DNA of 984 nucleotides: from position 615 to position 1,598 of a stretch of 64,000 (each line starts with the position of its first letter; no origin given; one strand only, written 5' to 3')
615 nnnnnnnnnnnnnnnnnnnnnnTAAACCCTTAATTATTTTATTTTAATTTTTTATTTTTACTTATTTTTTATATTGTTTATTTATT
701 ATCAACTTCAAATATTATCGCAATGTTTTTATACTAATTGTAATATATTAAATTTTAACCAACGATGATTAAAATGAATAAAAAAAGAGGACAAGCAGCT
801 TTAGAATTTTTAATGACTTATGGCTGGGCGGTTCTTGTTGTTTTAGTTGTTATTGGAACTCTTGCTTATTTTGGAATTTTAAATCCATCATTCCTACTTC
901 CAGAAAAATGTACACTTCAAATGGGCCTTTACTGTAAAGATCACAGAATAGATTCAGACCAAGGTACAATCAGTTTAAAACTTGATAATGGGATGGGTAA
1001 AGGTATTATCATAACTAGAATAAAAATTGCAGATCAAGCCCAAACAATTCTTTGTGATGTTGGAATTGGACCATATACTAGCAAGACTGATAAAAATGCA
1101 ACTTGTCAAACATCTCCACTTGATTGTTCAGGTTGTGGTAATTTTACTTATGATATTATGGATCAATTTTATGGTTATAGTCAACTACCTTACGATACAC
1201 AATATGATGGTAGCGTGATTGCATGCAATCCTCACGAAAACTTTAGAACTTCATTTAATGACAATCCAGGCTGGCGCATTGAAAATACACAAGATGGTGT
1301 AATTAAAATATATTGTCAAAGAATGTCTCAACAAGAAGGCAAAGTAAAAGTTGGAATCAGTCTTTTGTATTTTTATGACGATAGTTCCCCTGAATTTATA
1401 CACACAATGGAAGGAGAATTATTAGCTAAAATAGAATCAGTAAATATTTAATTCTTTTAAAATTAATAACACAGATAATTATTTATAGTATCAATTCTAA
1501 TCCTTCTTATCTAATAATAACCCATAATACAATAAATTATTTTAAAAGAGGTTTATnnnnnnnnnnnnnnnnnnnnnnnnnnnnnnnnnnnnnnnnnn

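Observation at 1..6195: Cluster of at least six class-III-signal (type IV pilin-like) genes immediately upstream of the giant protease genes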

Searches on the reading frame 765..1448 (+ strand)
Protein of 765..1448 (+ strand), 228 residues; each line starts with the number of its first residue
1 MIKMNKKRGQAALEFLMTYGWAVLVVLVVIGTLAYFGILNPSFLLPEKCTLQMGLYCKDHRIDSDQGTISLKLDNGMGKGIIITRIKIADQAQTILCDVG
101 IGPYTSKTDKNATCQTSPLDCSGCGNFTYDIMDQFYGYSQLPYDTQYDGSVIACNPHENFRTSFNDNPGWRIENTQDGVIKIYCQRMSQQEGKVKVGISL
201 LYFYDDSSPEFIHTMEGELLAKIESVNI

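Call 5: search_protein_families(library=pfam, proteins=[window:765-1448:+], max_evalue=1)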
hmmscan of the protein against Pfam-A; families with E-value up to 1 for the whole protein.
window:765-1448:+ (228 aa): 1 family
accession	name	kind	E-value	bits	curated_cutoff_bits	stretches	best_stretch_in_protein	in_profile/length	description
PF21392.3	COQ9_N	-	0.21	11.8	27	1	11-22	11-22/31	Ubiquinone biosynthesis protein COQ9, N-terminal domain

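Call 6: search_protein_families(library=ncbifam, proteins=[window:765-1448:+], max_evalue=1)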
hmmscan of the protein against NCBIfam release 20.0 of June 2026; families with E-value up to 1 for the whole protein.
window:765-1448:+ (228 aa): 0 families

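Call 7: find_encoding_contigs(protein=window:765-1448:+, flank=10000, max_places=6)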
Protein window:765-1448:+ (228 aa): 2 contigs read that carry it; 2 places shown.
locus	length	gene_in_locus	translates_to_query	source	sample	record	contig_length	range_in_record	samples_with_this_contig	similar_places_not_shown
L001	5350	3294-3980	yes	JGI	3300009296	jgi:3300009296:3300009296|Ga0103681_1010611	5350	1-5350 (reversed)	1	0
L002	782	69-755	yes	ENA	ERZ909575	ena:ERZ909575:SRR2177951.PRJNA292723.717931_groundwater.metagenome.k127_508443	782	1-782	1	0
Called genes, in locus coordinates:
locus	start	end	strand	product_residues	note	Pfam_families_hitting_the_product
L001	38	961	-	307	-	PF02811:PHP, PF13263:PHP_C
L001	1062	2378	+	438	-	PF00709:Adenylsucc_synt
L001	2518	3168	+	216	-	-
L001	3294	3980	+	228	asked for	-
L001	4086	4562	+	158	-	-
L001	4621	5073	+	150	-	-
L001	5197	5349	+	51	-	?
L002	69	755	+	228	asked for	-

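Call 17: find_homologous_proteins(query=window:765-1448:+, max_evalue=0.001)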
Query window:765-1448:+ (228 aa): 414 proteins with E <= 0.001 among 493 candidates; the best 120 are listed.
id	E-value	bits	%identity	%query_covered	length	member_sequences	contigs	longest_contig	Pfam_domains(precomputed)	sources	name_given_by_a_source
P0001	8.3e-152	521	100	99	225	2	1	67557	-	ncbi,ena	-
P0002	1.3e-84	301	63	99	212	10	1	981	-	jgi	-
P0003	2.3e-84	300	63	99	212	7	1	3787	-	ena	-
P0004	2.7e-70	254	55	99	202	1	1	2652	-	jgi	-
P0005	8.6e-68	246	56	97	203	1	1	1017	-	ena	-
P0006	4.0e-59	218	52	95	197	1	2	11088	-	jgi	-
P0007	2.9e-58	215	49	97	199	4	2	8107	-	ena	-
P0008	3.6e-55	205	47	99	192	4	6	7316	-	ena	-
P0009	4.4e-55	205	48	97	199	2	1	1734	-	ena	-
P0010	3.1e-54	202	48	97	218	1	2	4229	-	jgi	-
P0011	5.6e-54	201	50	97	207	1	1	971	-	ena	-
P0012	3.8e-52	195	47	98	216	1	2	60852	-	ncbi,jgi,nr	ncbi:hypothetical protein HQ529_04295 [Candidatus Woesearchaeota archaeon]|nr:hypothetical protein [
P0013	4.9e-50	188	46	98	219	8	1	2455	-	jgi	-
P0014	6.5e-50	188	47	97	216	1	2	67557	-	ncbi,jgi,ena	-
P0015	3.1e-48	182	47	97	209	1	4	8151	-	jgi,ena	-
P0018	3.1e-44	169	45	96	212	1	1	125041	-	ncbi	ncbi:MAG: hypothetical protein V1735_00950 [Nanoarchaeota archaeon]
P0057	1.5e-37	147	39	95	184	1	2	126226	-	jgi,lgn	-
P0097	1.7e-30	124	36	97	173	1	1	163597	-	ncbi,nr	ncbi:hypothetical protein HYU40_03680 [Candidatus Woesearchaeota archaeon]|nr:hypothetical protein [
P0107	1.2e-28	118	65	35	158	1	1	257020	-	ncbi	-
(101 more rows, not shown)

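Call 21: find_encoding_contigs(protein=P0097, flank=10000, max_places=2)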
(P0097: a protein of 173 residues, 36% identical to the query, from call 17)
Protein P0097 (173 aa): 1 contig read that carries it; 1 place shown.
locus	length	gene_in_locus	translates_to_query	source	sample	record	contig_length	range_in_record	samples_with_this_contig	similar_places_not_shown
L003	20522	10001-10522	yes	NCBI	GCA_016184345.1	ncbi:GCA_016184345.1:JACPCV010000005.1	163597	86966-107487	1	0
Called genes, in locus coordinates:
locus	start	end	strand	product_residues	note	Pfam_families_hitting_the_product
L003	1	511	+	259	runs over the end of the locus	PF11848:DUF3368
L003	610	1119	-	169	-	-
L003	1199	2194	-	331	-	PF17125:Methyltr_RsmF_N, PF01189:Methyltr_RsmB-F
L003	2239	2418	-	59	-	PF00391:PEP-utilizers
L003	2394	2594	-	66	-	-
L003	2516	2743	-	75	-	-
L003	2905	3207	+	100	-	PF03683:UPF0175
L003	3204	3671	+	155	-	PF11848:DUF3368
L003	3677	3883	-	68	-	PF26477:DUF8150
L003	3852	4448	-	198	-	-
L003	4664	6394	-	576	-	PF23613:ELP3_N, PF04055:Radical_SAM, PF16199:Radical_SAM_C, PF00583:Acetyltransf_1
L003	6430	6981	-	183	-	-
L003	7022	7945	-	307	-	PF00890:FAD_binding_2 (faint), PF03486:HI0933_like (faint), PF07992:Pyr_redox_2, PF12831:FAD_oxidored (faint), PF13738:Pyr_redox_3, PF00070:Pyr_redox (weak)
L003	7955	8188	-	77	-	-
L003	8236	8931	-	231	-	-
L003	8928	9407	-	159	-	PF22784:PTP-SAK, PF00782:DSPc, PF22785:Tc-R-P, PF00102:Y_phosphatase (weak), PF22741:PTP-NADK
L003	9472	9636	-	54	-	-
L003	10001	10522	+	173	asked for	-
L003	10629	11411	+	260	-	-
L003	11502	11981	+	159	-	-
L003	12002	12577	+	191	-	-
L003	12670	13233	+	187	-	-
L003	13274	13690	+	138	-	-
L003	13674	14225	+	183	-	-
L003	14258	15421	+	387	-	-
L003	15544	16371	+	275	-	-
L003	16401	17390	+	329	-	PF00814:TsaD, PF22521:HypF_C_2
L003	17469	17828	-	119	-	PF10049:DUF2283 (weak)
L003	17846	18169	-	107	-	-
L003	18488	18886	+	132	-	-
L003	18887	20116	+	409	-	PF01970:TctA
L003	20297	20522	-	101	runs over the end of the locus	PF01451:LMWPc (faint)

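Call 22: find_encoding_contigs(protein=P0018, flank=10000, max_places=2)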
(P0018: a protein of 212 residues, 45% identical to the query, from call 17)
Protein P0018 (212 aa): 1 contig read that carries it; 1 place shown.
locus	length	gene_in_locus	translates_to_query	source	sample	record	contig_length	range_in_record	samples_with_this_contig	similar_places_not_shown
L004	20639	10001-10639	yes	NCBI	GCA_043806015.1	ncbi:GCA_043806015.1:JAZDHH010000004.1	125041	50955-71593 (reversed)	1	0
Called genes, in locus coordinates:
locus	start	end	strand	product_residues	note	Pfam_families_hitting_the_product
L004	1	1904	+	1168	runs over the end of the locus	PF19077:Big_13 (faint), PF00801:PKD (faint), PF17957:Big_7 (faint), PF13620:CarboxypepD_reg, PF13715:CarbopepD_reg_2 (weak)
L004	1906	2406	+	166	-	-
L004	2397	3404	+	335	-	-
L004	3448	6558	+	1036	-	-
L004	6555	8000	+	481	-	PF00437:T2SSE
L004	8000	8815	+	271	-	PF00482:T2SSF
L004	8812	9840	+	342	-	PF00482:T2SSF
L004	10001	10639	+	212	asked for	-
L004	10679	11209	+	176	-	-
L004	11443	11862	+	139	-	-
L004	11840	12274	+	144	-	PF23928:DUF7266 (weak)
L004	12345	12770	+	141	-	-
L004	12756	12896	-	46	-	-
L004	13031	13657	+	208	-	-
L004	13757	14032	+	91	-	-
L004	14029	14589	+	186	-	-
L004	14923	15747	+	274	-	PF00733:Asn_synthase, PF24167:DUF7411 (weak), PF00733:Asn_synthase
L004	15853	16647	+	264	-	-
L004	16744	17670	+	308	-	-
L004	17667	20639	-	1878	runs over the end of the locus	PF16656:Pur_ac_phosph_N (faint), PF09136:Glucodextran_B (faint), PF19077:Big_13 (weak)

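Call 23: find_encoding_contigs(protein=P0001, flank=10000, max_places=3)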
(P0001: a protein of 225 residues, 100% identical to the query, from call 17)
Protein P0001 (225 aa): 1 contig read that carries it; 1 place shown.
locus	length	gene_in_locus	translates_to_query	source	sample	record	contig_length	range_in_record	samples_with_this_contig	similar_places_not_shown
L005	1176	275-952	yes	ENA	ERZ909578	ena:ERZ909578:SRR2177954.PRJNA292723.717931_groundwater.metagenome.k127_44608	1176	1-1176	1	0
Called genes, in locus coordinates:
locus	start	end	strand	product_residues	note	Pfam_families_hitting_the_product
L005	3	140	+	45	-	?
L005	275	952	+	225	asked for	-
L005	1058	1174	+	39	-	?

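Call 25: find_encoding_contigs(protein=P0014, flank=10000, max_places=3)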
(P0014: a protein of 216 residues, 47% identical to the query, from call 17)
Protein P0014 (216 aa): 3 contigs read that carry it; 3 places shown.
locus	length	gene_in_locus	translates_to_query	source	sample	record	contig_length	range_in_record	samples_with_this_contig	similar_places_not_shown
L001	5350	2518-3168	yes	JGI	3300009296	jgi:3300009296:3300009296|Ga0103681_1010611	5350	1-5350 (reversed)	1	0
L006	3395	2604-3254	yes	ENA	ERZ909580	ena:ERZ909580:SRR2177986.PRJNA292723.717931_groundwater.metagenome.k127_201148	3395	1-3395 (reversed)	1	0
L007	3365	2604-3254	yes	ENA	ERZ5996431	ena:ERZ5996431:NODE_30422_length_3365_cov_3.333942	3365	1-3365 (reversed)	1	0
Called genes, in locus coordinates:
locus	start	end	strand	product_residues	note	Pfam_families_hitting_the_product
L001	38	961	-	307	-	PF02811:PHP, PF13263:PHP_C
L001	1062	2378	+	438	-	PF00709:Adenylsucc_synt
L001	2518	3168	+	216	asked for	-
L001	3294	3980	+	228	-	-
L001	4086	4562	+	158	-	-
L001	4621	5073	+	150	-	-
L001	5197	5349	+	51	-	?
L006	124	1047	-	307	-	PF02811:PHP, PF13263:PHP_C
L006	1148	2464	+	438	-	PF00709:Adenylsucc_synt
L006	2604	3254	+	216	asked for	-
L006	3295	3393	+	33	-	?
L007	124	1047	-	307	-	PF02811:PHP, PF13263:PHP_C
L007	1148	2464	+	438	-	PF00709:Adenylsucc_synt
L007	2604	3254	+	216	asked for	-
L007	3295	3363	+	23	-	?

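Call 28: predict_structure(alignment_id=A1)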
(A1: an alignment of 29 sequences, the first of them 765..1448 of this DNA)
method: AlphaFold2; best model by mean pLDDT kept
length: 228 residues; sequences in the alignment: 29
mean_pLDDT: 78.0   pTM: 0.70
mean pLDDT of the five models: 78.0, 76.5, 75.0, 74.3, 72.5
residues with pLDDT >= 90: 90; 70-90: 58; 50-70: 63; < 50: 17
segments of 3 or more residues with pLDDT < 50: 128-135, 148-150
pLDDT, mean of each block of 10 residues (from residue 1): 55 68 89 74 83 95 92 97 95 89 60 58 53 49 49 65 84 96 78 92 95 96 83
secondary structure, 60 per line:
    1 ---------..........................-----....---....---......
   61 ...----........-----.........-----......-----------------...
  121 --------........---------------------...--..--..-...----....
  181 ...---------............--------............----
elements in order: H10-35 H41-44 E48-51 E55-63 E68-75 E81-89 E95-100 H129-136 E170-172 E177-183 E193-204 E213-224

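Call 32: find_encoding_contigs(protein=P0107, flank=10000, max_places=2)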
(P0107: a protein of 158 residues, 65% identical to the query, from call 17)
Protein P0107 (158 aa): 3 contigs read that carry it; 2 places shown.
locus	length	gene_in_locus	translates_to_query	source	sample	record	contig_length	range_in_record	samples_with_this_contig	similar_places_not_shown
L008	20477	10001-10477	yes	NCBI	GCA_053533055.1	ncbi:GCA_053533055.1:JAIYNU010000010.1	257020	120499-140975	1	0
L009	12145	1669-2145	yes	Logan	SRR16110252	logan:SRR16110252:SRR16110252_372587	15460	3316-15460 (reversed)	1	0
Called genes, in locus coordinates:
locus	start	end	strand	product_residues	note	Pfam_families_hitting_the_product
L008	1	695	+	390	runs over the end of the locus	PF00999:Na_H_Exchanger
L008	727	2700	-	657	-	PF14890:Intein_splicing, PF14528:LAGLIDADG_3, PF02775:TPP_enzyme_C, PF12367:PFO_beta_C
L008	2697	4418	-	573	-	PF01558:POR, PF01855:POR_N, PF02780:Transketolase_C (weak), PF17147:PFOR_II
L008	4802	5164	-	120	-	PF01981:PTH2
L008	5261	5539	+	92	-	PF01918:Alba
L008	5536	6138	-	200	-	-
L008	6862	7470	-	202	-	-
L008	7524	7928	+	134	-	PF01894:YjbQ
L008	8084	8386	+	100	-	-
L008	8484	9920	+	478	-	PF00587:tRNA-synt_2b, PF03129:HGTP_anticodon, PF09180:ProRS-C_1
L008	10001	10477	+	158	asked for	-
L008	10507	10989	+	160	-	-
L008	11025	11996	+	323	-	-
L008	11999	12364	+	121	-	-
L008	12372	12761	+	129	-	-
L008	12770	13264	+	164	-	-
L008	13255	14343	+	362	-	-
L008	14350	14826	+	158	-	PF01209:Ubie_methyltran, PF13489:Methyltransf_23, PF13847:Methyltransf_31, PF08241:Methyltransf_11, PF08242:Methyltransf_12, PF13649:Methyltransf_25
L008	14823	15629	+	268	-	PF06691:DUF1189 (weak)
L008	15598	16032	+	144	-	-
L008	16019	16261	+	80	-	-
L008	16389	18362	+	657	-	PF05345:He_PIG, PF17963:Big_9, PF10633:NPCBM_assoc (faint)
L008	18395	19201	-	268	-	PF01909:NTP_transf_2 (weak), PF18765:Polbeta (weak)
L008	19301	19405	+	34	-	-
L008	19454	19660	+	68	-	-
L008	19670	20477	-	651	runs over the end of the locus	PF01261:AP_endonuc_2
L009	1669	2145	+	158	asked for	-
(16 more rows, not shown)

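Call 33: find_encoding_contigs(protein=P0057, flank=10000, max_places=2)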
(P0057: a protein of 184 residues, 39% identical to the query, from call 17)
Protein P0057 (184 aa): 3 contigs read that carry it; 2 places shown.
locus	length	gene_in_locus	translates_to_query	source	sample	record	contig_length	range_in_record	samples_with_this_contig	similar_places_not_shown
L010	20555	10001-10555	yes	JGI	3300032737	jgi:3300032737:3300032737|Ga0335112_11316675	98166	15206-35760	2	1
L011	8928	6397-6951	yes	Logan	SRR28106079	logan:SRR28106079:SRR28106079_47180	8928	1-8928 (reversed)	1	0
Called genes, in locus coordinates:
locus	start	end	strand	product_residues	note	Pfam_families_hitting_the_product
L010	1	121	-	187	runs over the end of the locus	PF01812:5-FTHF_cyc-lig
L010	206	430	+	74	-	PF01423:LSM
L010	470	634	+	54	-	PF01907:Ribosomal_L37e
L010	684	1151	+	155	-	-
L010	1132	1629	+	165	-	-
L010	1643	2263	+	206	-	-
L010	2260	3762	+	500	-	-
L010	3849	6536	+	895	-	PF14559:TPR_19 (faint)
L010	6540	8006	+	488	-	PF00437:T2SSE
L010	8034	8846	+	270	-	PF00482:T2SSF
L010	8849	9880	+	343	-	PF00482:T2SSF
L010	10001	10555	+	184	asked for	-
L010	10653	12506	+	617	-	-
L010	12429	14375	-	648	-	-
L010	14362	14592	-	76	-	-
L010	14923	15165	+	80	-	-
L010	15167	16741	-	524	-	PF00271:Helicase_C, PF20470:HTH_61 (faint), PF21280:Helicase_dom4_arc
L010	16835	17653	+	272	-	PF02749:QRPTase_N, PF01729:QRPTase_C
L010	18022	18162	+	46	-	-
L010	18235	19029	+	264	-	PF01113:DapB_N (faint), PF03435:Sacchrp_dh_NADP (weak), PF03447:NAD_binding_3, PF03807:F420_oxidored, PF01958:Asp_DH_C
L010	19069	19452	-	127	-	-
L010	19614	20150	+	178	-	PF13238:AAA_18, PF13207:AAA_17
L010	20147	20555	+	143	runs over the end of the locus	PF00383:dCMP_cyt_deam_1, PF14437:MafB19-deam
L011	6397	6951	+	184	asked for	-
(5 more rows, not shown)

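Call 36: find_related_loci(query=A1, collection=genome_contigs, flank=10000)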
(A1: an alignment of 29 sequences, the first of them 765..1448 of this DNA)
Query A1 (228 aa) in genome_contigs; peptide patterns used: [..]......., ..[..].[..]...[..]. (x = any residue, [..] = any of these).
599 stretches matched a pattern (row limit reached: there are more); 583 encode a relative of the query (tblastn E <= 1e-3); the best 80 are kept; 80 distinct loci.
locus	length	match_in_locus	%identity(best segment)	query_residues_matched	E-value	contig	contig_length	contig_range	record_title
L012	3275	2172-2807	63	4-228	9e-92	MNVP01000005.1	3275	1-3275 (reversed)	MAG: Candidatus Omnitrophica bacterium CG1_02_40_15 cg1_0.2_scaffold_30705_c, whole genome shotgun sequence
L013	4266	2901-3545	47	4-226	9e-56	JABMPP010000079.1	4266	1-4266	MAG: Candidatus Woesearchaeota archaeon isolate bin.305 k141_4598849, whole genome shotgun sequence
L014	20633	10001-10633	45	7-225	3e-51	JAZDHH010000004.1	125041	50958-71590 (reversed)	MAG: Nanoarchaeota archaeon isolate MEGAHIT-group-0.31 k141_5445509, whole genome shotgun sequence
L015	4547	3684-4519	41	4-224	2e-44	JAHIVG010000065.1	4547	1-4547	MAG: Nanoarchaeota archaeon isolate MM_PC_MetaG.mb.67 MM_PC_MetaG.mb.67_k141_919322, whole genome shotgun sequence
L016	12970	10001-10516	40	6-224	3e-43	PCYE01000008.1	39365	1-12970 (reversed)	MAG: Candidatus Woesearchaeota archaeon CG10_big_fil_rev_8_21_14_0_10_33_12 CG10_8_21_14_0.10_scaffold_662_c, whole geno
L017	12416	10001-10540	41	3-225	7e-41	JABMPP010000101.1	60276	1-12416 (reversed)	MAG: Candidatus Woesearchaeota archaeon isolate bin.305 k141_6077224, whole genome shotgun sequence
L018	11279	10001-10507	41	6-224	3e-39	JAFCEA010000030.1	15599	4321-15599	Candidatus Woesearchaeota archaeon isolate Meg22_1012_Bin_199 Meg22_1012_Bin_199_scaffold_35346, whole genome shotgun se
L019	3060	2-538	36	8-222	1e-37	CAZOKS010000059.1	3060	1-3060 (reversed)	MAG TPA_asm: uncultured Methanosarcinales archaeon isolate binchicken_co256_1010 genome assembly, contig: NODE_113056_le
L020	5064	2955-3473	70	6-224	8e-37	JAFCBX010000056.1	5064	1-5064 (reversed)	MAG: Methanosarcinales archaeon isolate AB_1215_Bin_111 AB_1215_Bin_111.fna_scaffold_40572, whole genome shotgun sequenc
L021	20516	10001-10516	41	6-224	8e-36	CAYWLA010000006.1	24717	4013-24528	MAG TPA_asm: uncultured Methanosarcinales archaeon isolate SRP178699_co1_467 genome assembly, contig: NODE_2294_length_2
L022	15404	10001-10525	38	6-224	6e-34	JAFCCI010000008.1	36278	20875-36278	Candidatus Woesearchaeota archaeon isolate AB_3033_Bin_101 AB_3033_Bin_101_scaffold_3158, whole genome shotgun sequence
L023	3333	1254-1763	36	7-221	1e-33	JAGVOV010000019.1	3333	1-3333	MAG: archaeon isolate DeMMO3_37 c_000000072923, whole genome shotgun sequence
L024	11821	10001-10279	63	1-91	6e-33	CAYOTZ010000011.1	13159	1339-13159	MAG TPA_asm: uncultured Methanosarcinales archaeon isolate binchicken_co184_28 genome assembly, contig: NODE_8856_length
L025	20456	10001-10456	41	3-153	5e-33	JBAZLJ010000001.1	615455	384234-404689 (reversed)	MAG: Candidatus Woesearchaeota archaeon isolate SO_2017_LW4_166 scaffold_37_c1_LW137-91_2017, whole genome shotgun seque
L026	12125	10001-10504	38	7-225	1e-32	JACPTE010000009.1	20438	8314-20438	MAG: Candidatus Woesearchaeota archaeon isolate NC_groundwater_724_Ag_S-0.2um_46_11 S36_SO-2_scaffold_6047, whole genome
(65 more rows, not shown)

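Call 70: search_solved_structures(query=A1, max_evalue=10)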
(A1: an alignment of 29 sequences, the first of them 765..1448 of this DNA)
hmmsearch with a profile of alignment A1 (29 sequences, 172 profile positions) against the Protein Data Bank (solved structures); distinct sequences matched with E-value up to 10: 3.
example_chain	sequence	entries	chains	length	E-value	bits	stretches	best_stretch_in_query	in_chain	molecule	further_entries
2vtu_J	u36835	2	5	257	0.57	13.3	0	106-147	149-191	MS2 COAT PROTEIN | COAT PROTEIN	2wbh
8j5k_7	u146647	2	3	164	0.95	12.5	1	7-37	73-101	FCPII-H2, fucoxanthin chlorophyll a/c binding protein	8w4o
6ccb_C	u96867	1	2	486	4.1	10.5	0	66-142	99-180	Glycoprotein 120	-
